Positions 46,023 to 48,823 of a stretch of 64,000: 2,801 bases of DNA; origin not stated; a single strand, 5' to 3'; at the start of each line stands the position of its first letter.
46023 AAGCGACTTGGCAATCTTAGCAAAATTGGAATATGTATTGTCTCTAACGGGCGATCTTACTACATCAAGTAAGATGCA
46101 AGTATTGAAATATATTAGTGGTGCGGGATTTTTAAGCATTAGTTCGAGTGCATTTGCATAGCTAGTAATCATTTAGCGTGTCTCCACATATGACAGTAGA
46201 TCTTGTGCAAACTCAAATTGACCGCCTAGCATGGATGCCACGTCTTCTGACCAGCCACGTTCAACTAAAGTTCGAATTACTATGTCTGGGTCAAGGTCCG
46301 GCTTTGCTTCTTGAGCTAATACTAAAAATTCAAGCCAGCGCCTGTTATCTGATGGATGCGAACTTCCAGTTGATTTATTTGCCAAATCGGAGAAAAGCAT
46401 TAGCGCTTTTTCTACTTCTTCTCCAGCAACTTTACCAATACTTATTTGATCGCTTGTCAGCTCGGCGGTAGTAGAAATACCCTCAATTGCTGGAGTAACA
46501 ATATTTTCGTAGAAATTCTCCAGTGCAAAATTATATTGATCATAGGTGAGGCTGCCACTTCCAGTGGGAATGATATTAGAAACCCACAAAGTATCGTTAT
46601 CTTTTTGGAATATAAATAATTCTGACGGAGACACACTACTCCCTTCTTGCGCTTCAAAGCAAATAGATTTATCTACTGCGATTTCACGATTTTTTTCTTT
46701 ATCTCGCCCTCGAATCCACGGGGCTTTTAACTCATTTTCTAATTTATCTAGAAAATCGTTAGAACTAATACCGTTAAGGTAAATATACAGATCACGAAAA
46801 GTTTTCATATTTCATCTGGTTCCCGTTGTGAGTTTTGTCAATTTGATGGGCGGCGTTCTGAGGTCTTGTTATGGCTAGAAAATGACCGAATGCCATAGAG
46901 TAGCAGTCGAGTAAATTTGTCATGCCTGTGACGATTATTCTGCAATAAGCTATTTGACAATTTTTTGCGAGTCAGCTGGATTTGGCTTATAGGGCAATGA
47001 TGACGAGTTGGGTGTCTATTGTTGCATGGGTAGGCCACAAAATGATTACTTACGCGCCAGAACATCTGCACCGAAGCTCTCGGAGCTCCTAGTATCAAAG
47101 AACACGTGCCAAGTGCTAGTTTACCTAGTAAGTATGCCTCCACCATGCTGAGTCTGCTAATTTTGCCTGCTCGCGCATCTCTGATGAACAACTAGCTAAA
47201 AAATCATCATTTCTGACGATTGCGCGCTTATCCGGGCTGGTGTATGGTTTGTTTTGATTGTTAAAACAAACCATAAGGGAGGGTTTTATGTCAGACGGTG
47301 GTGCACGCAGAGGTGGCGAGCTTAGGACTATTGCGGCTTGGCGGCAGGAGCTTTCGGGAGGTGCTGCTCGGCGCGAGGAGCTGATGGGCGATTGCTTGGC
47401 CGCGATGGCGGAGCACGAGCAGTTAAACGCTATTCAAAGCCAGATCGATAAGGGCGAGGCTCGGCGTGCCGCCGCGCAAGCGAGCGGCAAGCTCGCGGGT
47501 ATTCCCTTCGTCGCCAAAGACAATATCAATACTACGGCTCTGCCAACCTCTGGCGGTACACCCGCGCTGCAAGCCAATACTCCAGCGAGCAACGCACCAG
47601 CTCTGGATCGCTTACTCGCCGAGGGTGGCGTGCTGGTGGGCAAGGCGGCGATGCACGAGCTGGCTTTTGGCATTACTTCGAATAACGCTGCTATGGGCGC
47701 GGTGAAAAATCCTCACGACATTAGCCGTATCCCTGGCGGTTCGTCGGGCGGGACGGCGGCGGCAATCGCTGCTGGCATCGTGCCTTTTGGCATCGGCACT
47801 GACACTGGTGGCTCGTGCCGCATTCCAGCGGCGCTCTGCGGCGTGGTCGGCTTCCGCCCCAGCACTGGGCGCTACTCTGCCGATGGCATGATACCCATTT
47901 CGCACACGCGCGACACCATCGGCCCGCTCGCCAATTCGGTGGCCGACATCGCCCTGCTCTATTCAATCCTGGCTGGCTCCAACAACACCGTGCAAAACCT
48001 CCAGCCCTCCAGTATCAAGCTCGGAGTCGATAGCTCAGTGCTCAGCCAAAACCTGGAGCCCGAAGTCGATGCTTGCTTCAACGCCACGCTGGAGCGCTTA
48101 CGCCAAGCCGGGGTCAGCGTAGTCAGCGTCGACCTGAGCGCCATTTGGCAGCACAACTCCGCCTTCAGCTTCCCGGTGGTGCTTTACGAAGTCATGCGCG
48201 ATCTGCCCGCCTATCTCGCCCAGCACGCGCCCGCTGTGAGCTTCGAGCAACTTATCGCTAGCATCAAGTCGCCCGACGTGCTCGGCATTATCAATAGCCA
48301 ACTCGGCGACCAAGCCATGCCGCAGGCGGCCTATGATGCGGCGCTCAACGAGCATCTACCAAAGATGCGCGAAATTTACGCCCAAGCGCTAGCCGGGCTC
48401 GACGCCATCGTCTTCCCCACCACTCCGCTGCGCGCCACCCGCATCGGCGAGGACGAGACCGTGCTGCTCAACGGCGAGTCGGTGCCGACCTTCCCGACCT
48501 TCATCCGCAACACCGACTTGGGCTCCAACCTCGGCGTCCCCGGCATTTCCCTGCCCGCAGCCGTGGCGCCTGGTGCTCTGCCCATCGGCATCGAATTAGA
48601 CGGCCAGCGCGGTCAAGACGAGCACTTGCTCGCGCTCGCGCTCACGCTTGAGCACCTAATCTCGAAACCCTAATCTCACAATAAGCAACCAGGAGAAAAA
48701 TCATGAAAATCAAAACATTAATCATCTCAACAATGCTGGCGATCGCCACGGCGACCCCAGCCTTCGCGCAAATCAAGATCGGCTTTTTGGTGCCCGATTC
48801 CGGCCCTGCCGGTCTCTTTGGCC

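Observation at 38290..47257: Mosaic accessory region: hipBA, nested IS3 elements, Fic pseudogene and AT-rich orphan genes around a conserved marC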

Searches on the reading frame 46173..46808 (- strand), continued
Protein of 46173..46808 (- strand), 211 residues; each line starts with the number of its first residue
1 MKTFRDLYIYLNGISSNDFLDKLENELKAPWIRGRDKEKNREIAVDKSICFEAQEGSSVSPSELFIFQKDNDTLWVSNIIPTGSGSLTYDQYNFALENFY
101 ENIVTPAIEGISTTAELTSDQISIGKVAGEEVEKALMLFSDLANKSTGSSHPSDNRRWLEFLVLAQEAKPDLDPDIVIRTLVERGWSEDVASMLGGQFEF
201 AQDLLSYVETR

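Call 84: list_cluster_members(proteins=[P0001, P0002, P0049, P0169])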
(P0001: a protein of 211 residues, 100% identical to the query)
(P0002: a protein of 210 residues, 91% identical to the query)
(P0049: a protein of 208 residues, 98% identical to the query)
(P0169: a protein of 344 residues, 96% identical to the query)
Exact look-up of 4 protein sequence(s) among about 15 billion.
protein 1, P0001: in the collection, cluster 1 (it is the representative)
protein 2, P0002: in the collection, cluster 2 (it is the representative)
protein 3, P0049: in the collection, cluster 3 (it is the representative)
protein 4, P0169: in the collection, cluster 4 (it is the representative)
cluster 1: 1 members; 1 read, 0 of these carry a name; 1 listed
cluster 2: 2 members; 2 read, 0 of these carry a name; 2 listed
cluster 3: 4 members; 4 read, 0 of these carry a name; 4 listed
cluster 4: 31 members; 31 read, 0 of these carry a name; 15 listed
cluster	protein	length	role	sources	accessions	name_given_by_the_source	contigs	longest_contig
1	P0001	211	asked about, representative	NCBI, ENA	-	-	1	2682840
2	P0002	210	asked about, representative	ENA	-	-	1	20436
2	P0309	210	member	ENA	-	-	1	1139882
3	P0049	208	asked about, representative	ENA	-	-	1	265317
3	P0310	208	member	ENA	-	-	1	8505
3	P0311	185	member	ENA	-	-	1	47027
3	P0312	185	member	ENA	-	-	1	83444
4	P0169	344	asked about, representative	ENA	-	-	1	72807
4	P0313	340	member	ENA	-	-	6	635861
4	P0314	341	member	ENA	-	-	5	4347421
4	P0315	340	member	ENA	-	-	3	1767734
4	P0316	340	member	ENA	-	-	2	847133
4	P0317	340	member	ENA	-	-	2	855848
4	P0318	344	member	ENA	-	-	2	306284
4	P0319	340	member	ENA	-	-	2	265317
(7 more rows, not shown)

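Call 86: search_protein_families(library=phrogs, proteins=[window:46173-46808:-], max_evalue=0.01)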
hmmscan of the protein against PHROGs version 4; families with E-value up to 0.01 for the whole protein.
window:46173-46808:- (211 aa): 0 families

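Call 99: search_protein_families(library=ncbifam, proteins=[L081:11581-12549:+], max_evalue=0.001)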
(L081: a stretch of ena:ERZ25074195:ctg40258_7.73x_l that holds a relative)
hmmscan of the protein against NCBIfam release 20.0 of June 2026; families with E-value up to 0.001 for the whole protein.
L081:11581-12549:+ (322 aa): 6 families
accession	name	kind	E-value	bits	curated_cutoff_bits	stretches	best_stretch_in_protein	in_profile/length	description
NF033577.2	transpos_IS481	equivalog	1.4e-74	251.2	224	1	19-298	5-283/284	IS481 family transposase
NF033516.0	transpos_IS3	equivalog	1.3e-18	67.4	160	1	133-298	214-368/369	IS3 family transposase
NF033546.1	transpos_IS21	equivalog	2.2e-14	53.7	160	1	20-292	5-276/294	IS21 family transposase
NF033587.1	transpos_IS6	equivalog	1e-06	28.6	125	1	153-260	82-176/202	IS6 family transposase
NF033545.0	transpos_IS630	equivalog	4.2e-06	26.4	100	0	151-211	179-239/299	IS630 family transposase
NF033563.0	transpos_IS30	equivalog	5.3e-05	23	80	1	154-209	147-203/267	IS30 family transposase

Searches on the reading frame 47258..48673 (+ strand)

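Call 6: search_protein_families(library=ncbifam, proteins=[window:47258-48673:+], max_evalue=0.01)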
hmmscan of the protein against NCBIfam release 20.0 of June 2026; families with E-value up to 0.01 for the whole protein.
window:47258-48673:+ (471 aa): 26 families (the best 25 are shown)
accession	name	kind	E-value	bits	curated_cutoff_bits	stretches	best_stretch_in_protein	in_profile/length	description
NF005688.0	PRK07488.1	equivalog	2.4e-163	544.4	532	1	24-469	12-467/474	indoleacetamide hydrolase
NF005460.0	PRK07056.1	subfamily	2.7e-66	224.4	447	1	23-469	8-454/457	amidase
NF006631.0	PRK09201.1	equivalog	1.1e-64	218.9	461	2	60-247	53-241/466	AtzE family amidohydrolase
NF004766.0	PRK06102.1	equivalog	1.2e-64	219.1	559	1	25-470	10-453/455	amidase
TIGR00132.1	gatA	equivalog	1.8e-64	218.2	481.1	2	61-298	43-291/466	Asp-tRNA(Asn)/Glu-tRNA(Gln) amidotransferase subunit GatA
TIGR02715.1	amido_AtzE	subfamily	3.4e-64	217.4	425.75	2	58-256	44-248/452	AtzE family amidohydrolase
NF006043.0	PRK08186.1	subfamily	8.7e-60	202.8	487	1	24-466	8-446/600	allophanate hydrolase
NF006169.0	PRK08310.1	equivalog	3e-59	201.4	391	1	53-465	4-391/395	amidase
TIGR02713.1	allophanate_hyd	equivalog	1.8e-57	195.1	511.05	1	57-465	11-410/563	allophanate hydrolase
NF004622.0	PRK05962.1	equivalog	4.1e-56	190.6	463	1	60-469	34-429/431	amidase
NF006006.0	PRK08137.1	equivalog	5.2e-54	183.9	534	1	60-465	82-508/529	amidase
NF005565.0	PRK07235.1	subfamily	1e-53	182.8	545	2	72-291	81-316/506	amidase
NF004816.0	PRK06170.1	equivalog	2.3e-50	171.7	503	1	23-468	12-482/493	amidase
NF005899.0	PRK07869.1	equivalog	1.6e-49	169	418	1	34-466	26-460/471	amidase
NF004815.0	PRK06169.1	equivalog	3.6e-47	161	506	1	60-468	56-459/471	amidase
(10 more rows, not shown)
